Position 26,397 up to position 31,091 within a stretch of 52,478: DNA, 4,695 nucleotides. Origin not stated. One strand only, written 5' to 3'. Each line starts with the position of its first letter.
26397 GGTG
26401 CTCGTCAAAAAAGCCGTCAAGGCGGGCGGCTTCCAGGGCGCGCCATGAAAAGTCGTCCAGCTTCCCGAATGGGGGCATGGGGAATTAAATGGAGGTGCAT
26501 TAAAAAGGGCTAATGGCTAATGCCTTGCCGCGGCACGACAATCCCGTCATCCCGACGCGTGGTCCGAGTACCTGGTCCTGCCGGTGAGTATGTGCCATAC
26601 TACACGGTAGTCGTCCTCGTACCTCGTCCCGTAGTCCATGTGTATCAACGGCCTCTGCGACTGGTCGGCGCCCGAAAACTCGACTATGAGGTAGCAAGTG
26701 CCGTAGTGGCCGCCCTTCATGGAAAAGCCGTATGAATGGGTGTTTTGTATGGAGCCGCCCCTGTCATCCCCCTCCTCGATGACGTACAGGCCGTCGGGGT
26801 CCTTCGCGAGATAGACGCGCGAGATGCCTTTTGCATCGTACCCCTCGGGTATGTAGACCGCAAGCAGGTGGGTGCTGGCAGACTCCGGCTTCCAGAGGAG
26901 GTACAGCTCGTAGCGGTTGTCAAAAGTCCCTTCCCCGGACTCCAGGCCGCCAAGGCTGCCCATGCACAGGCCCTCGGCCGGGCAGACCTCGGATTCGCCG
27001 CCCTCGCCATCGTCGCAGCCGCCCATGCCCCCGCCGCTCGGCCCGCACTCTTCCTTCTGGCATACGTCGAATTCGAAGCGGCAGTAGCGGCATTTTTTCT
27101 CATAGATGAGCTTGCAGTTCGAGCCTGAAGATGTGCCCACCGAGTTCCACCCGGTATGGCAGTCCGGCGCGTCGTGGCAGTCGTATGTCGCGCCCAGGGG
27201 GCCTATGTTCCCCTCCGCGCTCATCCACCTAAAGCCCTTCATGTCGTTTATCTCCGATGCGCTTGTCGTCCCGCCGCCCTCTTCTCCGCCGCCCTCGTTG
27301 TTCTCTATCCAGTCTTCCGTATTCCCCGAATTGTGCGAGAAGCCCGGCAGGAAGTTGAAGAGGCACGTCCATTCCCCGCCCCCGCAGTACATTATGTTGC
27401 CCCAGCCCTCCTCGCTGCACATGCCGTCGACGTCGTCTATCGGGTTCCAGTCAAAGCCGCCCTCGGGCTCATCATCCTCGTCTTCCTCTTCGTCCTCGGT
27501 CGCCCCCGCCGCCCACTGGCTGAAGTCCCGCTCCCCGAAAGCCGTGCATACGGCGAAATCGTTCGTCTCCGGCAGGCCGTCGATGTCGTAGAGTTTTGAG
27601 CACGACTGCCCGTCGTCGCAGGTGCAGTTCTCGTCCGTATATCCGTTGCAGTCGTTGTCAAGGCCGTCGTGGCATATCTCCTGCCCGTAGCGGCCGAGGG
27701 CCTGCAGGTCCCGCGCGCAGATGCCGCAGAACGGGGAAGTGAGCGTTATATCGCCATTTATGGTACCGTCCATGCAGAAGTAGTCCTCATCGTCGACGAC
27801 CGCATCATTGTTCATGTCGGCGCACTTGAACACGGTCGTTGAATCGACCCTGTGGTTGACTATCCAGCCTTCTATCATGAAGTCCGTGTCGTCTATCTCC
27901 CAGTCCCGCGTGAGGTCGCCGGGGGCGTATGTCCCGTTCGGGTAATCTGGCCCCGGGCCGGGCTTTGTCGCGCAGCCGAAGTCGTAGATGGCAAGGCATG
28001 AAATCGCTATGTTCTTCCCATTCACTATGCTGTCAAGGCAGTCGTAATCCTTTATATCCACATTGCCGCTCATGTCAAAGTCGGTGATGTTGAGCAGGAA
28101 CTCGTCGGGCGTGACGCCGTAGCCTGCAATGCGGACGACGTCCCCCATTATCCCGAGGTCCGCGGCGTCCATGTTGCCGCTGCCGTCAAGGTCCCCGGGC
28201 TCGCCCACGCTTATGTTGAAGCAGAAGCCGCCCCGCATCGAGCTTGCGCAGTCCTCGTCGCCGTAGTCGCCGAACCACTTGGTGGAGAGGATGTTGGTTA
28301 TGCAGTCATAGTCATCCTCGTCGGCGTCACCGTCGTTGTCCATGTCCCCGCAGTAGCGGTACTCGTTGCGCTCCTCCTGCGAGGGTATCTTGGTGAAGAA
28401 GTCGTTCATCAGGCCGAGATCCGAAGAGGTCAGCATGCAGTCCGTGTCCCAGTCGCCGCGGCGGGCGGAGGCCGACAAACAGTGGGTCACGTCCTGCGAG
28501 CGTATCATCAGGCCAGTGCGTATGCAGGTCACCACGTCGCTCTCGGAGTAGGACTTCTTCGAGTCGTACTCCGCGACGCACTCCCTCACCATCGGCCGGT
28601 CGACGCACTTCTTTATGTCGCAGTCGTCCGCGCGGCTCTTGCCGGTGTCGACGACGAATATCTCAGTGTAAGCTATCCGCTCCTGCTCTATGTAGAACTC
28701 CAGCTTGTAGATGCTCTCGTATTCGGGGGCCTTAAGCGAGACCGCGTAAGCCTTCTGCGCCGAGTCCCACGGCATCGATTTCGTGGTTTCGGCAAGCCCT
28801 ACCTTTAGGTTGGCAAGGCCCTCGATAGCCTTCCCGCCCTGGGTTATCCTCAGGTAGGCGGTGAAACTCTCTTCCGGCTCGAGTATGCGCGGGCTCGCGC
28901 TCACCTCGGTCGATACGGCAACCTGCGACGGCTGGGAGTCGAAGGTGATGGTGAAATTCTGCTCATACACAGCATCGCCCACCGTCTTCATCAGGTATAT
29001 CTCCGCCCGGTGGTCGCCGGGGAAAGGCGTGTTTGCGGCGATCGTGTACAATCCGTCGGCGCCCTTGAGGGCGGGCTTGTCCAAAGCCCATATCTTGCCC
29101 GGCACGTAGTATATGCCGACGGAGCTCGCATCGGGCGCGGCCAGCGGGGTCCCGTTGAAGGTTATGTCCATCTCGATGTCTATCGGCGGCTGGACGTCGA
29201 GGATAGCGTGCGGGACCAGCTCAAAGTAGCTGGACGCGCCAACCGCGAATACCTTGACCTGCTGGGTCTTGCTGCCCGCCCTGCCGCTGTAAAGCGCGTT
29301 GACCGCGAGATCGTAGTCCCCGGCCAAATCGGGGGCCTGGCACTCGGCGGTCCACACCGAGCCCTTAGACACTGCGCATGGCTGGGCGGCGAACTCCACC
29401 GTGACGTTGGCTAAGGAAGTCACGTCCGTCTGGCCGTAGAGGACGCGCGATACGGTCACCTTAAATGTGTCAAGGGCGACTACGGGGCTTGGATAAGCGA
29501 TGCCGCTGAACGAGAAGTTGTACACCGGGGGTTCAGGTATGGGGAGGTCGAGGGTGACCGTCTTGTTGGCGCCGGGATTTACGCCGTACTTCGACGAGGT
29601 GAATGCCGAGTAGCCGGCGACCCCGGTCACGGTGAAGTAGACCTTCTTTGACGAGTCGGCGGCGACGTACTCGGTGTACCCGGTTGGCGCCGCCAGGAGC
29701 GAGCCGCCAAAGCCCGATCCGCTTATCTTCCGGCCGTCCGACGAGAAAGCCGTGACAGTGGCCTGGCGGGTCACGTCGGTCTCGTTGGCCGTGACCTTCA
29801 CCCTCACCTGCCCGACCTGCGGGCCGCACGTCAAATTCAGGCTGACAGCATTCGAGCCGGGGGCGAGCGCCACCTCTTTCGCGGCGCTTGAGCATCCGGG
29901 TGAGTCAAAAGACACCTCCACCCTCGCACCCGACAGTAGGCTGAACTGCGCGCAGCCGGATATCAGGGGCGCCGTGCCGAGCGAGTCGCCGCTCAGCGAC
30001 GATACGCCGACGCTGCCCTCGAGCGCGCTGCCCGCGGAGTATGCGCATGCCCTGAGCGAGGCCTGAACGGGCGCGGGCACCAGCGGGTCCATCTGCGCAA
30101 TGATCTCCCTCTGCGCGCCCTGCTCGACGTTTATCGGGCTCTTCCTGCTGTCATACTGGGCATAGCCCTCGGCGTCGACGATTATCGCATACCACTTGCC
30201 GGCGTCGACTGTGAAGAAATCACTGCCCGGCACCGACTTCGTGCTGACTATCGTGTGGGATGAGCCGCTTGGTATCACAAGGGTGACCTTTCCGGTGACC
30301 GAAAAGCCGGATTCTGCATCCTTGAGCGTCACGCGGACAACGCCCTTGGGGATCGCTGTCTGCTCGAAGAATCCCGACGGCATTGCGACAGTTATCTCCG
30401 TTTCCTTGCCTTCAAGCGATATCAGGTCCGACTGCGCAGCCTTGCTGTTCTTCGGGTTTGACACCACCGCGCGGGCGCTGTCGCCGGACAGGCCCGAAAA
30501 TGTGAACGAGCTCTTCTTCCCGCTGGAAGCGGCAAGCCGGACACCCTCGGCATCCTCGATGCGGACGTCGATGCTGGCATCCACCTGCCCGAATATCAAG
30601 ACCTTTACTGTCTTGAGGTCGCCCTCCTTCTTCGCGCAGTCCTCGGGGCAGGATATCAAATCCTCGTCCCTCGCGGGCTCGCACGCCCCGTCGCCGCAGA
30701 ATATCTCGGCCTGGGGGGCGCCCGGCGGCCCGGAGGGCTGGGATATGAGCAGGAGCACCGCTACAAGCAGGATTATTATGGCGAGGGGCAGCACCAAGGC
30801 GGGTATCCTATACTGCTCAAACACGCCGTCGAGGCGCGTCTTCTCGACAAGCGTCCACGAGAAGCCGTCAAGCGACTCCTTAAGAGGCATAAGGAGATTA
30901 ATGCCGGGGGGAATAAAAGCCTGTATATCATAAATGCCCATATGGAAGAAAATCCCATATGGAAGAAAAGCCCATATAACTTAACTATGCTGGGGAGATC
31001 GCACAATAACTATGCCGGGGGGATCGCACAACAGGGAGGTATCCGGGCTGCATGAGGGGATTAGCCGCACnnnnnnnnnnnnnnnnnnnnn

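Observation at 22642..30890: Tandem pair of giant paralogous N-terminally anchored, Cys-rich surface proteins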

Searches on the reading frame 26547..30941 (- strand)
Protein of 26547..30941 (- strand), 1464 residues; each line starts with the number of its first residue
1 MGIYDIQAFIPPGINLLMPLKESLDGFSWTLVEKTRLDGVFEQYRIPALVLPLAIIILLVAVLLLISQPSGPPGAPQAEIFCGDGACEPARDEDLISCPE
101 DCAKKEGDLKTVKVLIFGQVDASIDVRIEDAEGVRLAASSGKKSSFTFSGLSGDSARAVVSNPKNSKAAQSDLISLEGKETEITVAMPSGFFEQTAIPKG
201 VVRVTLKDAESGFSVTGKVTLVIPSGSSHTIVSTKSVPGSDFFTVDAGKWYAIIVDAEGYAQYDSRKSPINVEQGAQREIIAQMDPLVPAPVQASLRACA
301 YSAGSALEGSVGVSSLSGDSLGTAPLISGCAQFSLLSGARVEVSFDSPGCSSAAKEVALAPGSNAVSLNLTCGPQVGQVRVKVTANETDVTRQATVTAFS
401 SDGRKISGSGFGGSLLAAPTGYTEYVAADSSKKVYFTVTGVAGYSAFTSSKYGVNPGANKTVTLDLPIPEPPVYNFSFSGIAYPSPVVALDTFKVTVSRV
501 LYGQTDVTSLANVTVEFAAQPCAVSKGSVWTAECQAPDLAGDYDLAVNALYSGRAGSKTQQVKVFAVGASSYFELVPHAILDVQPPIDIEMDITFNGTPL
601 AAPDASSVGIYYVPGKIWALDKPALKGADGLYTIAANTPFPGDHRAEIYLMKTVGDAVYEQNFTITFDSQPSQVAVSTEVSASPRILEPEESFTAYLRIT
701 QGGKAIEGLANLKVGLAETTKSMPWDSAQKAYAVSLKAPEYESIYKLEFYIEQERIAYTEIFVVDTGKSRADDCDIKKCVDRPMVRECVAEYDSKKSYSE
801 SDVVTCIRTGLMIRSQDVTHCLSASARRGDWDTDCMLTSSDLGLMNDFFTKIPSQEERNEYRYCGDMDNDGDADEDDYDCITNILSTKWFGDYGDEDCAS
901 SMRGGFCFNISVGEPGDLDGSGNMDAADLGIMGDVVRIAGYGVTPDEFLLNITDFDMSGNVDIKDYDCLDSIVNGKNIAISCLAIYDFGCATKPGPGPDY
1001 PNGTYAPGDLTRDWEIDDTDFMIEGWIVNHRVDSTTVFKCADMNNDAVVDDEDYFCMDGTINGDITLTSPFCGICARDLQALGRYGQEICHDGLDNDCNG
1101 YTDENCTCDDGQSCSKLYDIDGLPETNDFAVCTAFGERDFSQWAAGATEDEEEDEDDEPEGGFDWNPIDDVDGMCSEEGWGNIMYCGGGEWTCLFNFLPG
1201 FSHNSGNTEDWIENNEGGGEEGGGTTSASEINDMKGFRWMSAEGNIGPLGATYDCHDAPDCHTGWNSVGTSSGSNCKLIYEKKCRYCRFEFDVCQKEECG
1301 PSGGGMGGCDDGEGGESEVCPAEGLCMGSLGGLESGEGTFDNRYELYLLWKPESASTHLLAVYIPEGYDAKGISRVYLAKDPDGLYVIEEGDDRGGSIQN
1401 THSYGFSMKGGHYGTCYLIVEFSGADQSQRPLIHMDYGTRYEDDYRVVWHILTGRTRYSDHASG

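Call 4: search_protein_families(library=pfam, proteins=[window:26547-30890:-], max_evalue=1)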
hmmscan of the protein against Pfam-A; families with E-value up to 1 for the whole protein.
window:26547-30890:- (1447 aa): 3 families
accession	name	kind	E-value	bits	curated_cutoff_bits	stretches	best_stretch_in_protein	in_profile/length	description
PF23374.1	Fn3_arc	-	0.00082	19.8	28.9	1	348-411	9-69/78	Archaeal fibronectin-III type-like domain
PF13004.13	BACON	-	0.022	15.2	25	1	359-380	24-44/61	Putative binding domain, N-terminal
PF00404.24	Dockerin_1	-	0.59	10.8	22.9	1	990-1037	1-49/57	Dockerin type I domain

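Call 5: search_protein_families(library=ncbifam, proteins=[window:26547-30890:-], max_evalue=1)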
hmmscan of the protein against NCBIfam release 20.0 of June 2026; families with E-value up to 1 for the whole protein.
window:26547-30890:- (1447 aa): 0 families

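Call 52: find_encoding_contigs(protein=window:26547-30941:-, flank=10000, max_places=6)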
Protein window:26547-30941:- (1464 aa): no gene with exactly this product is on record in the collection.

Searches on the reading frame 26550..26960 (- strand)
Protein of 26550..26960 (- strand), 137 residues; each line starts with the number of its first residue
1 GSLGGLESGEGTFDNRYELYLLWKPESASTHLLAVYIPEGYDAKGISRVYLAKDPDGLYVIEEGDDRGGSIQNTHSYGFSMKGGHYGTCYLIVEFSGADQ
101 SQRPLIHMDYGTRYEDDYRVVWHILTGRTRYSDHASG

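Call 93: search_solved_structures(query=window:26550-26960:-, max_evalue=10)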
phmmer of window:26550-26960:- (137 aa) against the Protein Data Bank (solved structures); distinct sequences matched with E-value up to 10: 0.
